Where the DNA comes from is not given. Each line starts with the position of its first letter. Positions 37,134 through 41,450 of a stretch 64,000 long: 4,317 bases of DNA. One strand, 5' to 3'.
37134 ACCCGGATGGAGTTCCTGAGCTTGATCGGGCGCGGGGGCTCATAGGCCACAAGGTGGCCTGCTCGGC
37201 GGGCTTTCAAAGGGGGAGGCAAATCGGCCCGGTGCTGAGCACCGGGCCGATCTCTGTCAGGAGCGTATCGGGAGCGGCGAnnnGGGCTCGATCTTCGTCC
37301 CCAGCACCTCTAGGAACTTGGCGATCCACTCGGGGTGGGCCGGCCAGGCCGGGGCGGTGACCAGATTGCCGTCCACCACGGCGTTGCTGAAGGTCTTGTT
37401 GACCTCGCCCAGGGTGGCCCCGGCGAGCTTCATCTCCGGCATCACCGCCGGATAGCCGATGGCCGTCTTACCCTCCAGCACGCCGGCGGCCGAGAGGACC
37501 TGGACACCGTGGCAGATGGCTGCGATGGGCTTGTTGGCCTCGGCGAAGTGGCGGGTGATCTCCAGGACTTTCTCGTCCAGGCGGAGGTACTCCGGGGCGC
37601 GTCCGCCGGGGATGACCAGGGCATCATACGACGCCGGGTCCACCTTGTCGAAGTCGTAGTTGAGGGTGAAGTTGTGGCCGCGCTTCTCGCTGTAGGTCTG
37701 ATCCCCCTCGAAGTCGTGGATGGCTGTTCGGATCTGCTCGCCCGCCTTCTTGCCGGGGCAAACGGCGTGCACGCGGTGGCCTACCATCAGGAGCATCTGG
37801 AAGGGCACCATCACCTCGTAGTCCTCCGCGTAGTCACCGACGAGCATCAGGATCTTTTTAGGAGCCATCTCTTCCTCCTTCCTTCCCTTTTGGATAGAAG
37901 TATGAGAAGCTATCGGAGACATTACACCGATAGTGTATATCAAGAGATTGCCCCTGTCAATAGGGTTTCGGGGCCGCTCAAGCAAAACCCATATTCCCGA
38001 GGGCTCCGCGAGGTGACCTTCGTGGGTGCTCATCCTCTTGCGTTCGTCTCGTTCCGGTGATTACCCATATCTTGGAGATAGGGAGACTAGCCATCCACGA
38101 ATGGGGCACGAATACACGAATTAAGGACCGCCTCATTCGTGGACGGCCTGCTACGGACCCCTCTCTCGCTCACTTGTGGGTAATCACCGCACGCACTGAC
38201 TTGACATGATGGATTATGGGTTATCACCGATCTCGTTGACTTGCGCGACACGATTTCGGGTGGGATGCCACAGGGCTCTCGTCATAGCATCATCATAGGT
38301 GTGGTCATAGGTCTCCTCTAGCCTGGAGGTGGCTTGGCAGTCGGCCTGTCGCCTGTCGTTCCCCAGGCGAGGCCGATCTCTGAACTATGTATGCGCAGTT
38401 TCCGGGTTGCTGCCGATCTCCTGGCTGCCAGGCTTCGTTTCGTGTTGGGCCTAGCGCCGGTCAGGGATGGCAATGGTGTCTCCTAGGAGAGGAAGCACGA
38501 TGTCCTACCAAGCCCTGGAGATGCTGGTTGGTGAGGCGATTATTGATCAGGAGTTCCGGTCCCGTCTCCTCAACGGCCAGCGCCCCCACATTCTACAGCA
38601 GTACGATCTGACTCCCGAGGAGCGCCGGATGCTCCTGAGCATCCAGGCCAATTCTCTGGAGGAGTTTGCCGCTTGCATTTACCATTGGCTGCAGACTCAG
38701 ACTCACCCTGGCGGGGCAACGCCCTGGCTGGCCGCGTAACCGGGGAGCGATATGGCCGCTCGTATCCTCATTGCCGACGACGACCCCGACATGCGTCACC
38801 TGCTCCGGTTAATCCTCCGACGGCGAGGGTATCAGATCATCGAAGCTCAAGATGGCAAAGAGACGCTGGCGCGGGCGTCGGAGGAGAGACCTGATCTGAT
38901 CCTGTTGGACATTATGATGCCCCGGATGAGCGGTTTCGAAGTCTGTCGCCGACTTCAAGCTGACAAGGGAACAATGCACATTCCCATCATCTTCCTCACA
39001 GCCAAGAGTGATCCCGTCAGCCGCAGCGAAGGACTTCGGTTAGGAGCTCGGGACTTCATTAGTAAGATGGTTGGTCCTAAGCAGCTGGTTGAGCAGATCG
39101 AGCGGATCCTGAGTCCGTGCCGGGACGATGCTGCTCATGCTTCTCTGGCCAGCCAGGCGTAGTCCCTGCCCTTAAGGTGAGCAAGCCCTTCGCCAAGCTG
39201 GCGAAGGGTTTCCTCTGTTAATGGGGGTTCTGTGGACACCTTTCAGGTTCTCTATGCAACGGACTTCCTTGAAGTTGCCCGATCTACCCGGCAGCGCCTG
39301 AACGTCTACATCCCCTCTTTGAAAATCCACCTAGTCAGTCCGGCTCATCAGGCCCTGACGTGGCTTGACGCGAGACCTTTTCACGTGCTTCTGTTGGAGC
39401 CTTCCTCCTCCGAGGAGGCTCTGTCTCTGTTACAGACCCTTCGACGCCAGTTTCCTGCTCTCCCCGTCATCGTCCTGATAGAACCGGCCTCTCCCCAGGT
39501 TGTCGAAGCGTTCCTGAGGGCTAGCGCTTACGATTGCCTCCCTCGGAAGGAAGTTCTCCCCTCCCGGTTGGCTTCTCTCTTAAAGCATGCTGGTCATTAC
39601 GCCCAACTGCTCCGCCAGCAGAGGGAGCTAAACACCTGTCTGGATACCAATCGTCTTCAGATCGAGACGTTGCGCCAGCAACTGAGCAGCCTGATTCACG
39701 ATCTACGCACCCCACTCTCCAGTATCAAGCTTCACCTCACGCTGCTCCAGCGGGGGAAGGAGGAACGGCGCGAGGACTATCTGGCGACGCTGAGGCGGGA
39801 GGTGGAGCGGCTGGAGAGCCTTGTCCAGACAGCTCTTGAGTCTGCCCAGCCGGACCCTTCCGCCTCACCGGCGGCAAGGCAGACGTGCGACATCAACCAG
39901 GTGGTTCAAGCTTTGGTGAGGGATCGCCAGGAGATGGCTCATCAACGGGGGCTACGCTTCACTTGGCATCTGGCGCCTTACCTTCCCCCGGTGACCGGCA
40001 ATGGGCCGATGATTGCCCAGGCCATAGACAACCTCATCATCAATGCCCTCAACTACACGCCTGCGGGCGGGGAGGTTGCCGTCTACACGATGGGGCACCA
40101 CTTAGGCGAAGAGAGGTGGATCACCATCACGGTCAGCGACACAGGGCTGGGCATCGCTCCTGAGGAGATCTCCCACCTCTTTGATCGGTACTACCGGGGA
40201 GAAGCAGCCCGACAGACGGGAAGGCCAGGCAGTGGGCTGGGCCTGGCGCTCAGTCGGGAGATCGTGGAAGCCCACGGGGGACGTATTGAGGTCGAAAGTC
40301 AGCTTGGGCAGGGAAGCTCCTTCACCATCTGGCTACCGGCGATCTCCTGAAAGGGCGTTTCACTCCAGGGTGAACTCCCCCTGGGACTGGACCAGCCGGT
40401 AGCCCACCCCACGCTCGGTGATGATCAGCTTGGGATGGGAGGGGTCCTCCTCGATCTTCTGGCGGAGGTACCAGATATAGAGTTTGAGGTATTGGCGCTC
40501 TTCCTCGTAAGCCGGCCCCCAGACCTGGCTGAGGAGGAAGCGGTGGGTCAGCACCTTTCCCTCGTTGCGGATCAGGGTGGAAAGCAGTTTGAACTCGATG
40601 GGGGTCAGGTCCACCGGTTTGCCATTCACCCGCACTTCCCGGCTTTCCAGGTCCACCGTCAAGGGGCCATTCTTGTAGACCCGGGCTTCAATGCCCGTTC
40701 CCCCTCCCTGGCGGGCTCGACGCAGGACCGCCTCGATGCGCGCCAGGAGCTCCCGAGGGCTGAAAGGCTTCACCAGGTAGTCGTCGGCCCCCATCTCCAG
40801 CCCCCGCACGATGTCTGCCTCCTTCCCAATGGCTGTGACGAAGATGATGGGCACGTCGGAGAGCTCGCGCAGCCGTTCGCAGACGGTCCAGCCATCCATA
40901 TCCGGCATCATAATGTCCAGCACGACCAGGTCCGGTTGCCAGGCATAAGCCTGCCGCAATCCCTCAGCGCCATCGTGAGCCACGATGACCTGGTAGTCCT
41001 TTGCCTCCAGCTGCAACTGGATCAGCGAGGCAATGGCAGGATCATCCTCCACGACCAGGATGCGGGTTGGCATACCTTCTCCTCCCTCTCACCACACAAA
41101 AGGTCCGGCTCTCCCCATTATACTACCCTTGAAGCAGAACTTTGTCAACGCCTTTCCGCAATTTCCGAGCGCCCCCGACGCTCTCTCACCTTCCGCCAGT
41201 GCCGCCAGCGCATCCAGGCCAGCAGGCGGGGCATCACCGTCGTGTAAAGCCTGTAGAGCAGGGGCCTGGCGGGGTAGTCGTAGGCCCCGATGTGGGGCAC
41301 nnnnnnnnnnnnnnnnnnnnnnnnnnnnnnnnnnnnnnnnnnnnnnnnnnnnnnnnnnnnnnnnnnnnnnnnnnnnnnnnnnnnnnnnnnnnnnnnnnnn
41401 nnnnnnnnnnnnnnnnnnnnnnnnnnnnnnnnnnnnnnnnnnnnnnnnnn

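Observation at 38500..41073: NHLP/Nif11-leader-like small protein with GG motif adjacent to a REC / histidine kinase / OmpR regulator module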

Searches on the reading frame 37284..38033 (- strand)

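Call 46: search_protein_families(library=pfam, proteins=[window:37284-38033:-], max_evalue=1)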
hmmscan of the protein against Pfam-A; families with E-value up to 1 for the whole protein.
window:37284-38033:- (250 aa): 6 families
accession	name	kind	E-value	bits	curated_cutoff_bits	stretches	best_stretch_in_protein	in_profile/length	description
PF01965.30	DJ-1_PfpI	-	4.2e-46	157.2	26.6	1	59-242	1-164/165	DJ-1/PfpI family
PF00117.34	GATase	-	0.00022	21.4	22.8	1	127-183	32-88/190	Glutamine amidotransferase class-I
PF17124.11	ThiJ_like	-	0.0028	18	30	1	134-190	83-149/186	ThiJ/PfpI family-like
PF07722.19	Peptidase_C26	-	0.0028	17.9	20.5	1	131-183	70-121/219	Peptidase C26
PF07685.20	GATase_3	-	0.0036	17.4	27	1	134-182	39-90/196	CobB/CobQ-like glutamine amidotransferase domain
PF01174.25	SNO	-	0.088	13.1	27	1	134-182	32-83/188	SNO glutamine amidotransferase family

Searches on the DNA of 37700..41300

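Call 71: search_rna_families(source=window, start=37700, end=41300, threshold=evalue, max_evalue=1)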
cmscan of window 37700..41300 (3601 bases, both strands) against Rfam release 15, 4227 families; matches with E-value up to 1: 2.
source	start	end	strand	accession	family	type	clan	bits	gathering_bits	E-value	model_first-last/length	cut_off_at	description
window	39083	39202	-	RF00601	SCARNA20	Gene; snRNA; snoRNA; scaRNA;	-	25.9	44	0.033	1-130/130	no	Small Cajal body specific RNA 20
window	38094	38143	-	RF03383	mir-1976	Gene; miRNA;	-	22.3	71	0.32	1-52/52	no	mir-1976 microRNA precursor family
